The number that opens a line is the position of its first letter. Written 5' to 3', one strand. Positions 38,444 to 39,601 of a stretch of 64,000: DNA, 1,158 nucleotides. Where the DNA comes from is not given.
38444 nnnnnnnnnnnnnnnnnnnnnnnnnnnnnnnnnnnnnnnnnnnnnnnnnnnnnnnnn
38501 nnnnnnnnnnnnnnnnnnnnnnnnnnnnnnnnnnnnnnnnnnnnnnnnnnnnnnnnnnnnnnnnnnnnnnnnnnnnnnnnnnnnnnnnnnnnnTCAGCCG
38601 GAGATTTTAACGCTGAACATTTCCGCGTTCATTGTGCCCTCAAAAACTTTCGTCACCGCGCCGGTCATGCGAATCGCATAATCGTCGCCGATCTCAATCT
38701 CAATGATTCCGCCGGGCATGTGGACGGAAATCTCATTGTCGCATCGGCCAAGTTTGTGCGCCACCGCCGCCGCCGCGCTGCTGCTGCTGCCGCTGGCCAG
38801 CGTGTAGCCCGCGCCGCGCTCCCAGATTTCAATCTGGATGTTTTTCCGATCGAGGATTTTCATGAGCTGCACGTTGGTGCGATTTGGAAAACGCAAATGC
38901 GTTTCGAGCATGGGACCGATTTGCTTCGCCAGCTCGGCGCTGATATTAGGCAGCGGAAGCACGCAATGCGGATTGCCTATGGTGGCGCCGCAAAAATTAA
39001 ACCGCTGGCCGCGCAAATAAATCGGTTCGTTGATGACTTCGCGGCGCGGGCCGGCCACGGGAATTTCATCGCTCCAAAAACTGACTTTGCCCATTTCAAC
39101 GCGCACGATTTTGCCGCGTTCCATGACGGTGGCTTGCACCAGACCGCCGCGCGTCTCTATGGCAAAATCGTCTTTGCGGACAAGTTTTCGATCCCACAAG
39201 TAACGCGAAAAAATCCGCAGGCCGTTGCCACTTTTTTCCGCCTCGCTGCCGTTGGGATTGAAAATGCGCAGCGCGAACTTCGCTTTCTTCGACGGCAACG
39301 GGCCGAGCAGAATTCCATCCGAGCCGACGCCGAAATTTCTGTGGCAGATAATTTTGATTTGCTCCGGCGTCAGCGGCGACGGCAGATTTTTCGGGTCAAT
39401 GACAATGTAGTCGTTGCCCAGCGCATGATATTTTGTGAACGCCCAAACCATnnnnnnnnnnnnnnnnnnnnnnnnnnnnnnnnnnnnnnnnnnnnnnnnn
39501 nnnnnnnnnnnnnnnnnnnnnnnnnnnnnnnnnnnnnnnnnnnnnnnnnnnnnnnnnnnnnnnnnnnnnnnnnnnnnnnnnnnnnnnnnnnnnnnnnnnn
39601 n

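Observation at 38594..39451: DapF homologue in which both catalytic cysteines are serine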

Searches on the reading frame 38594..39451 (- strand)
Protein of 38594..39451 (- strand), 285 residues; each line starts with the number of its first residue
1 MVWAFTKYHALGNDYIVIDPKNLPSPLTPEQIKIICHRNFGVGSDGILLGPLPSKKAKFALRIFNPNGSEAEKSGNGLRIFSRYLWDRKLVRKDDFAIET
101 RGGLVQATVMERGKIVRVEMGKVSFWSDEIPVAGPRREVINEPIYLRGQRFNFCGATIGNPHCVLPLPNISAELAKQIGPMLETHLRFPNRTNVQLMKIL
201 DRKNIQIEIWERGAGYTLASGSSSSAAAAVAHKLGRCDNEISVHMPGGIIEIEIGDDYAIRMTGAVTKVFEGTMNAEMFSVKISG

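Call 3: search_protein_families(library=pfam, proteins=[window:38594-39451:-], max_evalue=0.01)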
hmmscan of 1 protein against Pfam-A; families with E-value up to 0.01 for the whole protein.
window:38594-39451:- (285 aa): 1 family
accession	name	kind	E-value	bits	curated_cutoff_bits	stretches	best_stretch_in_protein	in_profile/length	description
PF01678.24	DAP_epimerase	-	7.5e-60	200.8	34.7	2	5-126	1-121/121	Diaminopimelate epimerase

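Call 4: search_protein_families(library=ncbifam, proteins=[window:38594-39451:-], max_evalue=0.01)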
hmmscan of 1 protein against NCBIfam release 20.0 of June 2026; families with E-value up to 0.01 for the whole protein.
window:38594-39451:- (285 aa): 2 families
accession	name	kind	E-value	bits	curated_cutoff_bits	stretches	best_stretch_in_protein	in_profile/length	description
TIGR00652.1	DapF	equivalog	1.4e-70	237.9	114.65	1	4-274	2-268/270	diaminopimelate epimerase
NF038284.1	bifunc_DapF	exception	2.8e-17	62.9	350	1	8-249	15-237/254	bifunctional diaminopimelate epimerase/glutamate racemase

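Call 5: search_solved_structures(query=window:38594-39451:-, max_evalue=0.01, show_alignments=3)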
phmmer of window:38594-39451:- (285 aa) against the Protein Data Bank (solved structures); distinct sequences matched with E-value up to 0.01: 17.
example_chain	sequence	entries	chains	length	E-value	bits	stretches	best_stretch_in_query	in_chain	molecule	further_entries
9mro_A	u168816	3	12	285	3.3e-57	197.3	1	3-275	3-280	Diaminopimelate epimerase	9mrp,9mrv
8qzy_A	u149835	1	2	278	2.7e-56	194.3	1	2-274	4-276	Diaminopimelate epimerase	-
3ejx_A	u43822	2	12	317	1.7e-53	185.1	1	4-273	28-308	Diaminopimelate epimerase, chloroplastic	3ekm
5ha4_A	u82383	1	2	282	1.9e-53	185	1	2-279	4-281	Diaminopimelate epimerase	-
2q9h_A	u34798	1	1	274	1.5e-51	178.7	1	5-273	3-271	Diaminopimelate epimerase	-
2q9j_A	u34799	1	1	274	1.5e-51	178.7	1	5-273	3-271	Diaminopimelate epimerase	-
1bwz_A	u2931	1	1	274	6.4e-51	176.7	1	5-273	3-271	PROTEIN (DIAMINOPIMELATE EPIMERASE)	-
1gqz_A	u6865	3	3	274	7.5e-51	176.4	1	5-273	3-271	DIAMINOPIMELATE EPIMERASE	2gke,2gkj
4ijz_A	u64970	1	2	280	1.5e-49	172.2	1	5-275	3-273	Diaminopimelate epimerase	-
6d13_A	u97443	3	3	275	1.7e-49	172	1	4-274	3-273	Diaminopimelate epimerase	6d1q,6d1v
5ygu_A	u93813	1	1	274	1.9e-49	171.9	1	5-274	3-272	Diaminopimelate epimerase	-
4ik0_A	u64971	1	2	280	6.6e-49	170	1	5-274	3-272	Diaminopimelate epimerase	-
6vck_A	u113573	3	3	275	5.1e-48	167.1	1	4-273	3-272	Diaminopimelate epimerase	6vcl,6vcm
2otn_A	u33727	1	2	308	3.1e-46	161.3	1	3-272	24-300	Diaminopimelate epimerase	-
7vdy_A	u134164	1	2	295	4.3e-36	128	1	4-274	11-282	O-ureido-serine racemase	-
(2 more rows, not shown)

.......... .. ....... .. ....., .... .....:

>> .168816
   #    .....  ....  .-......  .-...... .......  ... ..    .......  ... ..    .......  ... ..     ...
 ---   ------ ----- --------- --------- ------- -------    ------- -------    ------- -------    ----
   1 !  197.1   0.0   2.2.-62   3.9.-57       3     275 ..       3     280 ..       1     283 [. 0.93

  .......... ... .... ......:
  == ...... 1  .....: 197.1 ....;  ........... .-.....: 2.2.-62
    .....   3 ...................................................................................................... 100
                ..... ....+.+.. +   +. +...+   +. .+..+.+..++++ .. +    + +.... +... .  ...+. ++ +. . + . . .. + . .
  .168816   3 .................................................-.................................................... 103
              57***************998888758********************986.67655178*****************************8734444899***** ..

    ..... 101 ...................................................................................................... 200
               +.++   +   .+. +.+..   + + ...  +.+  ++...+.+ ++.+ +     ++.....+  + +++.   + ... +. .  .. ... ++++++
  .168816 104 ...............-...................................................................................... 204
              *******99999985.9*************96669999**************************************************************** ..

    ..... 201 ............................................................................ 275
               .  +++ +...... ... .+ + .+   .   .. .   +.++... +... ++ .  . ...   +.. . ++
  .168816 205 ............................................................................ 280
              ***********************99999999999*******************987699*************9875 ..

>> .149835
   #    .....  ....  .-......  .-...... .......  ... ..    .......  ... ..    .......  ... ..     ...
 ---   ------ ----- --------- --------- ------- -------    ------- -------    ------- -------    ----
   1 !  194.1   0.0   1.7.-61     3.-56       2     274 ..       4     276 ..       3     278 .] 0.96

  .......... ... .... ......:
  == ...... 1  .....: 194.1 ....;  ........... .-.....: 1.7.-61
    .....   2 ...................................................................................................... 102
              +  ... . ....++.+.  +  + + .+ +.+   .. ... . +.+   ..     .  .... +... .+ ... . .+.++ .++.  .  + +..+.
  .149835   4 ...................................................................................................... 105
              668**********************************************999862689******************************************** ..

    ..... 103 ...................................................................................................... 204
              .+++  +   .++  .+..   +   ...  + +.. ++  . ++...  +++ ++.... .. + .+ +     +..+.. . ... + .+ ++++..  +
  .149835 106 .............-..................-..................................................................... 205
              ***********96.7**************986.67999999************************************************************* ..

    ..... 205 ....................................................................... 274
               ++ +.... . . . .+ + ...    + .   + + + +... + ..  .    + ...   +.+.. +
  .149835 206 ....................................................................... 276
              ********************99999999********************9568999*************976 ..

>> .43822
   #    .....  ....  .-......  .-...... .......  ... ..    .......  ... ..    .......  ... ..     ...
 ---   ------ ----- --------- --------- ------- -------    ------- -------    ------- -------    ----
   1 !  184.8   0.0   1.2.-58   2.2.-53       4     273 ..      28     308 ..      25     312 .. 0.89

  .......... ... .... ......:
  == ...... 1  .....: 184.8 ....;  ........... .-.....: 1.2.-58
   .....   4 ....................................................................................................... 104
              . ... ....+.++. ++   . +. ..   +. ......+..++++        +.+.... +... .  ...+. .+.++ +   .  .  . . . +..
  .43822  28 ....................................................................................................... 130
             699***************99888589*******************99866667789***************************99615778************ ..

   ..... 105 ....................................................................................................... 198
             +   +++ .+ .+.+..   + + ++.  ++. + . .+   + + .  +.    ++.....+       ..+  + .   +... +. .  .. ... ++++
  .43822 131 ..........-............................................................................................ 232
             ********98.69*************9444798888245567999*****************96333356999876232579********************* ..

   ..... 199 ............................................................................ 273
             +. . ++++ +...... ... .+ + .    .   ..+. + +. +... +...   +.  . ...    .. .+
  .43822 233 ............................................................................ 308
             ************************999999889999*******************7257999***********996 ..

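Call 6: find_homologous_proteins(query=window:38594-39451:-, max_evalue=1e-20)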
Query window:38594-39451:- (285 aa): 8000 proteins with E <= 1e-20 among 8000 candidates; the best 120 are listed.
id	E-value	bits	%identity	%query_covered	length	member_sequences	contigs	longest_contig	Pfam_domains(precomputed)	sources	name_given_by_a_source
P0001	1.0e-182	624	95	100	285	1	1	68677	PF01678.25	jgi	jgi:diaminopimelate epimerase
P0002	1.3e-182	624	95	100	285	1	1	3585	PF01678.25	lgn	-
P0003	5.6e-164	562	87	99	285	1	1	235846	PF01678.25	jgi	jgi:diaminopimelate epimerase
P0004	9.2e-164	562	85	99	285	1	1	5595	PF01678.25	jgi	jgi:diaminopimelate epimerase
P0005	1.6e-163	561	86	98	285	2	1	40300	PF01678.25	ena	-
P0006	4.2e-163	560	86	98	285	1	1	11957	PF01678.25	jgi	jgi:diaminopimelate epimerase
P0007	1.1e-162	558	86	99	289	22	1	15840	PF01678.25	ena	-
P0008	6.5e-162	556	85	99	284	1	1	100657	PF01678.25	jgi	jgi:diaminopimelate epimerase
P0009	9.5e-162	555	86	98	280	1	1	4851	PF01678.25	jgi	jgi:diaminopimelate epimerase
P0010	1.2e-161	555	84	99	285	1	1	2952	PF01678.25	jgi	jgi:diaminopimelate epimerase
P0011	4.3e-161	553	85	98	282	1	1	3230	PF01678.25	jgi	jgi:diaminopimelate epimerase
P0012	4.7e-161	553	86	98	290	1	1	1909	PF01678.25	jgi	jgi:diaminopimelate epimerase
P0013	1.8e-160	551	84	99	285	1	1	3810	PF01678.25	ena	-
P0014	2.2e-160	551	83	99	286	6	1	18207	PF01678.25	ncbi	-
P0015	3.2e-160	550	83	99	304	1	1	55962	PF01678.25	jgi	jgi:diaminopimelate epimerase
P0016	3.4e-160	550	85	99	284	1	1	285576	PF01678.25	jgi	jgi:diaminopimelate epimerase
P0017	4.5e-160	550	85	98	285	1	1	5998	PF01678.25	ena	-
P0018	4.6e-160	550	84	99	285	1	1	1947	PF01678.25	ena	-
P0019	5.3e-160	549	82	99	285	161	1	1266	PF01678.25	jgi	-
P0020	8.2e-160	549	84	100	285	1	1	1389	PF01678.25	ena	-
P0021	1.3e-159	548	82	98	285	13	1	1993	PF01678.25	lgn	-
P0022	1.5e-159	548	84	98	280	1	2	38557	PF01678.25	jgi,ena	jgi:diaminopimelate epimerase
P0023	1.7e-159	548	83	100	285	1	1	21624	PF01678.25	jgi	jgi:diaminopimelate epimerase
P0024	2.0e-159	548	84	100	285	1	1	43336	PF01678.25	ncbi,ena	-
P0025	2.5e-159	547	82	100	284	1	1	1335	PF01678.25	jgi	jgi:diaminopimelate epimerase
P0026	2.8e-159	547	84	98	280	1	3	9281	PF01678.25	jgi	-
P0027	3.8e-159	547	82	100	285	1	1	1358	PF01678.25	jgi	-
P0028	4.5e-159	546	81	100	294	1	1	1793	PF01678.25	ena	-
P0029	4.8e-159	546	82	99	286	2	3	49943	PF01678.25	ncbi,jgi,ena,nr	ncbi:MAG TPA: diaminopimelate epimerase [Candidatus Acidoferrum sp.]|nr:diaminopimelate epimerase [C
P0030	5.3e-159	546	83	99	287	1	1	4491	PF01678.25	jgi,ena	-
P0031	5.5e-159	546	85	98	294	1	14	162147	PF01678.25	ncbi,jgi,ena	ncbi:MAG: diaminopimelate epimerase [Verrucomicrobiota bacterium]|jgi:diaminopimelate epimerase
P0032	8.9e-159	545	84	98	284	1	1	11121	PF01678.25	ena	-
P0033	1.0e-158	545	84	98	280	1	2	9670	PF01678.25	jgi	jgi:diaminopimelate epimerase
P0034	1.1e-158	545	83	100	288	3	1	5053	PF01678.25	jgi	jgi:diaminopimelate epimerase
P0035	1.5e-158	545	84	98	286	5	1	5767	PF01678.25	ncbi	ncbi:MAG: diaminopimelate epimerase [Limisphaerales bacterium]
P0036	1.9e-158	544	84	98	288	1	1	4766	PF01678.25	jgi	jgi:diaminopimelate epimerase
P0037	2.1e-158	544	82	99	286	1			PF01678.25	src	-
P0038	2.7e-158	544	84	98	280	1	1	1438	PF01678.25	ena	-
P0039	3.2e-158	544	83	99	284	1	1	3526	PF01678.25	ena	-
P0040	3.5e-158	543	83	100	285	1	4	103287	PF01678.25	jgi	jgi:diaminopimelate epimerase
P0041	3.6e-158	543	85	98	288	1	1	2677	PF01678.25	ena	-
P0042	4.9e-158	543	84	99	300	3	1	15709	PF01678.25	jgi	-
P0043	5.4e-158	543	84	99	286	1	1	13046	PF01678.25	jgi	jgi:diaminopimelate epimerase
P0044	6.9e-158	543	82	100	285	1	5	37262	PF01678.25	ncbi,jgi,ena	ncbi:MAG: diaminopimelate epimerase [Verrucomicrobiota bacterium]|jgi:diaminopimelate epimerase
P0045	7.0e-158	542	83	98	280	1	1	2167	PF01678.25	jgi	jgi:diaminopimelate epimerase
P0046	7.8e-158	542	81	99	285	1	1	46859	PF01678.25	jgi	jgi:diaminopimelate epimerase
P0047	8.1e-158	542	84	98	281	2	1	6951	PF01678.25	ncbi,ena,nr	ncbi:MAG TPA: diaminopimelate epimerase [Verrucomicrobiae bacterium]|nr:diaminopimelate epimerase [V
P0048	8.7e-158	542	83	98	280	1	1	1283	PF01678.25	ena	-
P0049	8.9e-158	542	82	100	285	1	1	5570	PF01678.25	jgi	jgi:diaminopimelate epimerase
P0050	9.3e-158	542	83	100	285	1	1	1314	PF01678.25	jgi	jgi:diaminopimelate epimerase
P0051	1.0e-157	542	82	99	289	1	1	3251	PF01678.25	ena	-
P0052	1.1e-157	542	83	99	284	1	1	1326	PF01678.25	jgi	-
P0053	1.1e-157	542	82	98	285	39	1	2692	PF01678.25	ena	-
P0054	1.4e-157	541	82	99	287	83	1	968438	PF01678.25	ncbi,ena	-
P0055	2.0e-157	541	84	98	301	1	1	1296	PF01678.25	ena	-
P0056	2.3e-157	541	81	100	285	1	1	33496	PF01678.25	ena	-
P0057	2.5e-157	541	83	98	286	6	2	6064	PF01678.25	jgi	jgi:diaminopimelate epimerase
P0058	2.6e-157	541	82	99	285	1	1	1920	PF01678.25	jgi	jgi:diaminopimelate epimerase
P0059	2.9e-157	540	84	98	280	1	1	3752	PF01678.25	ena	-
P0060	3.2e-157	540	81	100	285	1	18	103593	PF01678.25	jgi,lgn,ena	jgi:diaminopimelate epimerase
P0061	3.4e-157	540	82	100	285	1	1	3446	PF01678.25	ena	-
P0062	3.7e-157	540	83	99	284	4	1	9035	PF01678.25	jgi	jgi:diaminopimelate epimerase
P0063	4.0e-157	540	83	99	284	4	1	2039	PF01678.25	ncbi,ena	-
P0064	4.4e-157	540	82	99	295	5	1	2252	PF01678.25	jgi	-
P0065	4.8e-157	540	81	98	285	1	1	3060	PF01678.25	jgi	-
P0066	6.5e-157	539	84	99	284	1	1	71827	PF01678.25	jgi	jgi:diaminopimelate epimerase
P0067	6.9e-157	539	82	99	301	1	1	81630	PF01678.25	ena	-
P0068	7.1e-157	539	82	99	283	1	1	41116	PF01678.25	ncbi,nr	ncbi:MAG: diaminopimelate epimerase [Verrucomicrobiota bacterium]|nr:diaminopimelate epimerase [Verr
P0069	7.2e-157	539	84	98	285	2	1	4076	PF01678.25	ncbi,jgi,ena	jgi:diaminopimelate epimerase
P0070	8.0e-157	539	81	99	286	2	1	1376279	PF01678.25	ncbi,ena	-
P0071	8.4e-157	539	81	100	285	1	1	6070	PF01678.25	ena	-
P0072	8.4e-157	539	81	100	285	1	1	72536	PF01678.25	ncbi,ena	-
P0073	9.2e-157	539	86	94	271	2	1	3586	PF01678.25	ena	-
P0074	9.2e-157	539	83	98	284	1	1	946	PF01678.25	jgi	jgi:diaminopimelate epimerase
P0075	1.2e-156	538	83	99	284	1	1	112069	PF01678.25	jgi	jgi:diaminopimelate epimerase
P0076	1.7e-156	538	83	98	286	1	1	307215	PF01678.25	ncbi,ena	-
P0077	2.0e-156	538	82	98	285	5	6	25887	PF01678.25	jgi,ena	jgi:diaminopimelate epimerase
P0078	2.0e-156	538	82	100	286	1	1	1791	PF01678.25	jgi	jgi:diaminopimelate epimerase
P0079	2.1e-156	538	83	99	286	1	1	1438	PF01678.25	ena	-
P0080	2.2e-156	538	80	99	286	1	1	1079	PF01678.25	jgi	-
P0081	2.9e-156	537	82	99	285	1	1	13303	PF01678.25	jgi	-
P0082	3.6e-156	537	81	100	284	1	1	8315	PF01678.25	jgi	jgi:diaminopimelate epimerase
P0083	3.9e-156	537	82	99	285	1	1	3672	PF01678.25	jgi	jgi:diaminopimelate epimerase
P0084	4.2e-156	537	81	100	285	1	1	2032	PF01678.25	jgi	jgi:diaminopimelate epimerase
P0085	5.5e-156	536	83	99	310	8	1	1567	PF01678.25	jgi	jgi:diaminopimelate epimerase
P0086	5.7e-156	536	84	99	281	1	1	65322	PF01678.25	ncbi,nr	ncbi:MAG TPA: diaminopimelate epimerase [Verrucomicrobiae bacterium]|nr:diaminopimelate epimerase [V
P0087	6.3e-156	536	83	98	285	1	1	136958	PF01678.25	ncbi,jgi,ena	jgi:diaminopimelate epimerase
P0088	7.5e-156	536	82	99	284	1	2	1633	PF01678.25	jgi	jgi:diaminopimelate epimerase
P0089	7.5e-156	536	82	99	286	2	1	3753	PF01678.25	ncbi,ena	-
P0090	7.6e-156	536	85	98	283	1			PF01678.25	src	-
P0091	8.2e-156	536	82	99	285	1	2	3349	PF01678.25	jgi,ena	jgi:diaminopimelate epimerase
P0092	8.3e-156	536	84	98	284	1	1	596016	PF01678.25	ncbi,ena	-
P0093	1.1e-155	535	82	100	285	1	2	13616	PF01678.25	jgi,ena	jgi:diaminopimelate epimerase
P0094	1.6e-155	535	82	98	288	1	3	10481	PF01678.25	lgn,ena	-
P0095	1.8e-155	535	83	98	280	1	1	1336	PF01678.25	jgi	jgi:diaminopimelate epimerase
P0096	1.8e-155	535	82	98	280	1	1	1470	PF01678.25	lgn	-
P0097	2.2e-155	534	82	99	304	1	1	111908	PF01678.25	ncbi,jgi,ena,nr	ncbi:MAG TPA: diaminopimelate epimerase [Candidatus Aquilonibacter sp.]|nr:diaminopimelate epimerase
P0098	2.5e-155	534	82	99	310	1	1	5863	PF01678.25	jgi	jgi:diaminopimelate epimerase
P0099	2.5e-155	534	82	98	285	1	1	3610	PF01678.25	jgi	jgi:diaminopimelate epimerase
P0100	2.7e-155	534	82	100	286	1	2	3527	PF01678.25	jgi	-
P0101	2.9e-155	534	83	98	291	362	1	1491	PF01678.25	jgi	-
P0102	3.0e-155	534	83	99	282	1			PF01678.25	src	-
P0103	3.1e-155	534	84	98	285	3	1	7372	PF01678.25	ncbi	-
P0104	3.6e-155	534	82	98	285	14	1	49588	PF01678.25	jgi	jgi:diaminopimelate epimerase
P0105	4.4e-155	533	83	99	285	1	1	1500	PF01678.25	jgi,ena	-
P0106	5.3e-155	533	82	99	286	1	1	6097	PF01678.25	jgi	jgi:diaminopimelate epimerase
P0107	5.4e-155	533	82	99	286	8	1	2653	PF01678.25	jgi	jgi:diaminopimelate epimerase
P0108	5.7e-155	533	83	98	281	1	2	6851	PF01678.25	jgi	jgi:diaminopimelate epimerase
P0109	6.4e-155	533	84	98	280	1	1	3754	PF01678.25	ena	-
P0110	7.9e-155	532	81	98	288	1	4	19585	PF01678.25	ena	-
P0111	8.1e-155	532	84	98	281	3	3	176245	PF01678.25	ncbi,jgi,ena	-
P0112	8.6e-155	532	81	98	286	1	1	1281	PF01678.25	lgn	-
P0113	1.3e-154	532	83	97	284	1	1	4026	PF01678.25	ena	-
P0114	1.3e-154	532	82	100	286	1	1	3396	PF01678.25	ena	-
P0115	1.6e-154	531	82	99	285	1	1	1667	PF01678.25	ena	-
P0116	1.7e-154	531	81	99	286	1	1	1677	PF01678.25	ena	-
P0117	1.7e-154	531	81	99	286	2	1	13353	PF01678.25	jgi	jgi:diaminopimelate epimerase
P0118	1.7e-154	531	82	99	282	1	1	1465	PF01678.25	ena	-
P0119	2.2e-154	531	82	99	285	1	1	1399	PF01678.25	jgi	jgi:diaminopimelate epimerase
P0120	2.4e-154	531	82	98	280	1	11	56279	PF01678.25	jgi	jgi:diaminopimelate epimerase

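Call 14: find_encoding_contigs(protein=P0070, flank=10000, max_places=3)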
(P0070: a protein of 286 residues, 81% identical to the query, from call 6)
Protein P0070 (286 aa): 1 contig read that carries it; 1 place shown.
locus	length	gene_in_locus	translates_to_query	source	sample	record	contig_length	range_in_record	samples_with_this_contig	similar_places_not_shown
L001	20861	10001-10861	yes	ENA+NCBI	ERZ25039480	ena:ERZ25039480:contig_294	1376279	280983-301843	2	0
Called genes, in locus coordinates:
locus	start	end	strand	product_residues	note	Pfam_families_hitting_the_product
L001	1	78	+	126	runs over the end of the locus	PF01245:Ribosomal_L19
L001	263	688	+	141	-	PF17765:MLTR_LBD, PF13188:PAS_8, PF08448:PAS_4 (faint)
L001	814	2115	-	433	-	PF13393:tRNA-synt_His, PF00587:tRNA-synt_2b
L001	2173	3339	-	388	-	PF02417:Chromate_transp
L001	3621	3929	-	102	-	PF00216:Bac_DNA_binding, PF18291:HU-HIG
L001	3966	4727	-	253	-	PF00112:Peptidase_C1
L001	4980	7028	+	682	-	PF13249:SQHop_cyclase_N, PF00432:Prenyltrans (faint), PF07678:TED_complement (faint), PF13243:SQHop_cyclase_C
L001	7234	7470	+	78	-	-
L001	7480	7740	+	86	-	-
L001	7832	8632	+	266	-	PF00175:NAD_binding_1 (faint), PF10418:DHODB_Fe-S_bind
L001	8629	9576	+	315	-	PF01180:DHO_dh, PF01207:Dus (faint)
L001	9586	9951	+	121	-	-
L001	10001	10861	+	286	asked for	PF01678:DAP_epimerase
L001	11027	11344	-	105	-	PF13508:Acetyltransf_7, PF13673:Acetyltransf_10 (weak)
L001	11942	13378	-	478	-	PF00083:Sugar_tr, PF07690:MFS_1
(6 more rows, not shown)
